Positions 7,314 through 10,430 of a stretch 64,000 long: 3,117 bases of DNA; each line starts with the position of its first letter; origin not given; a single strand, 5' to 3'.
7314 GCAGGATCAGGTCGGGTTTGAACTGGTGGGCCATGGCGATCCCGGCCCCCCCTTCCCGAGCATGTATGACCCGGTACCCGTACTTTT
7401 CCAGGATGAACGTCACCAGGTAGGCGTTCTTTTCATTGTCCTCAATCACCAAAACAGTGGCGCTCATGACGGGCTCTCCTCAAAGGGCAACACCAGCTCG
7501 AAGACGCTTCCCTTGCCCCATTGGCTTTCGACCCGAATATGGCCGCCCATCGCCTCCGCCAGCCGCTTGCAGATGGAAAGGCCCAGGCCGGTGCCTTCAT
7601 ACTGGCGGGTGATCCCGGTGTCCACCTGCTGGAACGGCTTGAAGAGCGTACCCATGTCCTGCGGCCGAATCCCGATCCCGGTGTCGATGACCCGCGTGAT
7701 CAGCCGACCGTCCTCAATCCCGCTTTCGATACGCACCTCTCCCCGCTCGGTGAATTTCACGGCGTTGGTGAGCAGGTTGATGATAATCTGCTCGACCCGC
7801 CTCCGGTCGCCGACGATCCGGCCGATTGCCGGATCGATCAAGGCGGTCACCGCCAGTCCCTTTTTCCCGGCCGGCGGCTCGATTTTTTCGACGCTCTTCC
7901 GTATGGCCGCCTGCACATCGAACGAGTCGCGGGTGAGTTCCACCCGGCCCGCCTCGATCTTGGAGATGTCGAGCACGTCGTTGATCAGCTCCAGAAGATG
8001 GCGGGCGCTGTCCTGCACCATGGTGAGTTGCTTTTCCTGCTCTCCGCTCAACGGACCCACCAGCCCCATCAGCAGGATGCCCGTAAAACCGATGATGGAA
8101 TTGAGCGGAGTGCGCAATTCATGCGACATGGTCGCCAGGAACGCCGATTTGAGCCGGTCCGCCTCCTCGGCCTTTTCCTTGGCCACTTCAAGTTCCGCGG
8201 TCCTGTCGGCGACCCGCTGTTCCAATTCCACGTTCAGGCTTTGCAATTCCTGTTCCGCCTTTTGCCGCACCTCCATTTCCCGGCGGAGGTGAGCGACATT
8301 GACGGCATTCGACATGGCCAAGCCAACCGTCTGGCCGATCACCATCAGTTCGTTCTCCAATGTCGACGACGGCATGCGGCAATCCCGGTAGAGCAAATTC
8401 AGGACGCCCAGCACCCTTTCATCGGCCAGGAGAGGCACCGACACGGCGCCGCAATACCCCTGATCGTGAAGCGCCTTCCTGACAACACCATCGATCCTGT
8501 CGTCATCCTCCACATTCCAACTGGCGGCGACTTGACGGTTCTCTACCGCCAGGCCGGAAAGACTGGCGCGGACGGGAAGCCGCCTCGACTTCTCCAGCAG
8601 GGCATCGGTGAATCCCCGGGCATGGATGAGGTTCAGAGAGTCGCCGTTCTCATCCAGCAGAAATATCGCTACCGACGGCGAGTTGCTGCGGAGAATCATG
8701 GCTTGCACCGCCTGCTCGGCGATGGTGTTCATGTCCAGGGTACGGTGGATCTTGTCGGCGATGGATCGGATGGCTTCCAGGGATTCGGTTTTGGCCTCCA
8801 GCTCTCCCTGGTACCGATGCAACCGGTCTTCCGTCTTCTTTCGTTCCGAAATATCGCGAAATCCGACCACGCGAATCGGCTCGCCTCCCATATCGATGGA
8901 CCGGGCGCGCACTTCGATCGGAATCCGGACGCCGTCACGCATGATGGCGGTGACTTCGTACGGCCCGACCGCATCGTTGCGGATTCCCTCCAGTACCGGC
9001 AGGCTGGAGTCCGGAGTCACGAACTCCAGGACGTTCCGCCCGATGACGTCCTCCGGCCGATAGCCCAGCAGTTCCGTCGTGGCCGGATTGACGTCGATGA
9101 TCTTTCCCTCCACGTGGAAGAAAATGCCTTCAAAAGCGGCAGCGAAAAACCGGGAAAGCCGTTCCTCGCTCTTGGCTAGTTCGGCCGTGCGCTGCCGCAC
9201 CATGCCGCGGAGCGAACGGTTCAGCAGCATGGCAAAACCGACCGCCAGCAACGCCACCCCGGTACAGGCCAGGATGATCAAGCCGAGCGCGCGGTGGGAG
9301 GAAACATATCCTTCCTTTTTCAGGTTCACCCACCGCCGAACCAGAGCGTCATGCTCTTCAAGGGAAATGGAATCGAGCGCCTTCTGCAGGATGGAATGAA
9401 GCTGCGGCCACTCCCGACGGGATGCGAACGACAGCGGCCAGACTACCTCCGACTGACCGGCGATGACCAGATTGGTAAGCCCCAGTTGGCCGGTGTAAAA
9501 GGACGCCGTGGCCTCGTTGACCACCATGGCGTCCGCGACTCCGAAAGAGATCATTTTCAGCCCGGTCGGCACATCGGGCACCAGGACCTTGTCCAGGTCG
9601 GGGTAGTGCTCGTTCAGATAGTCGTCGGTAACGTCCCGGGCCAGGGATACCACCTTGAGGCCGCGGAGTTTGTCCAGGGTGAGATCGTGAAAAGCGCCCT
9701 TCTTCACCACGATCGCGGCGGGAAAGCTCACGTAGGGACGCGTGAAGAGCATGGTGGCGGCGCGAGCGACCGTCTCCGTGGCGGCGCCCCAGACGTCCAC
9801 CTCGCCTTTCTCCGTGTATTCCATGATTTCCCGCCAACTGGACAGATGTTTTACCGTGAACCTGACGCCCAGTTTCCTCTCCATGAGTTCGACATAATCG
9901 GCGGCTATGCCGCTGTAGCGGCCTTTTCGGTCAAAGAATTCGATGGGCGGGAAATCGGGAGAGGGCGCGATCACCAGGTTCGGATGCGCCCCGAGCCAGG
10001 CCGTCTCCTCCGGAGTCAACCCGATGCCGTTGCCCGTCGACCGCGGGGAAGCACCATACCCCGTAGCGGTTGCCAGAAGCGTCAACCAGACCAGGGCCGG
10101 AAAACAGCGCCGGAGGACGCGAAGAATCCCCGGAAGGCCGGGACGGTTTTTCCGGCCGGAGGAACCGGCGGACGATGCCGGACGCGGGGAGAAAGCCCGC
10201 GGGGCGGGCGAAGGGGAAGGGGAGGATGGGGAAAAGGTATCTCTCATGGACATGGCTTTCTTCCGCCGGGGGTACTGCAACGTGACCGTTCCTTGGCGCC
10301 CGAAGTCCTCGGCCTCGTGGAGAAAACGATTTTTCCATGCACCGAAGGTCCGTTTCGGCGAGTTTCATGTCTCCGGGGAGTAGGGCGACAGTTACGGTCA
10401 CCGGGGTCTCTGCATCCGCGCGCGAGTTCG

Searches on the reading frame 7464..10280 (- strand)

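Call 48: search_protein_families(library=pfam, proteins=[window:7464-10280:-], max_evalue=1)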
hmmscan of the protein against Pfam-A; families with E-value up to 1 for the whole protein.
window:7464-10280:- (938 aa): 15 families
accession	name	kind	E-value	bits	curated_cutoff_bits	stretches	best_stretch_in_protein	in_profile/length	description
PF02518.31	HATPase_c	-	2.9e-29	102.2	26.4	1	824-934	1-110/111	Histidine kinase-, DNA gyrase B-, and HSP90-like ATPase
PF00497.25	SBP_bac_3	-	2.7e-22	79.4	26.4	1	102-318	1-130/132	Bacterial extracellular solute-binding proteins, family 3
PF00512.31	HisKA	-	4.5e-20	71.9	26.9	1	711-778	2-66/66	His Kinase A (phospho-acceptor) domain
PF13426.13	PAS_9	-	3.1e-14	53.5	27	1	385-479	3-103/103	PAS domain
PF13185.12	GAF_2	-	1.5e-10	41.8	28.6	1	515-656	2-135/136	GAF domain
PF00989.32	PAS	-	2.2e-08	34.5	22.6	1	379-474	7-109/113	PAS fold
PF08447.18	PAS_3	-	3.8e-06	27.5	25.6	1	394-474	1-88/89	PAS fold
PF08448.16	PAS_4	-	1.2e-05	25.9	23.1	1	391-481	14-109/110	PAS fold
PF13188.13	PAS_8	-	7.9e-05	22.9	21.8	1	373-420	1-49/65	PAS domain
PF13492.12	GAF_3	-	0.0001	23.2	27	1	520-635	5-106/129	GAF domain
PF01590.32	GAF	-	0.00036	21.5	22.4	1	516-645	1-119/133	GAF domain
PF13581.12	HATPase_c_2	-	0.00075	20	27.4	1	835-911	38-112/127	Histidine kinase-like ATPase domain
PF12974.12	Phosphonate-bd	-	0.0028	17.5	27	1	130-307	20-218/242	ABC transporter, phosphonate, periplasmic substrate-binding protein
PF09766.14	FmiP_Thoc5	-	0.14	11.8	29.4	1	670-728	83-143/362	Fms-interacting protein/Thoc5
PF25669.1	SMP_MUG190-like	-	0.36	10.7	35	1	455-498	42-84/232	MUG190-like SMP domain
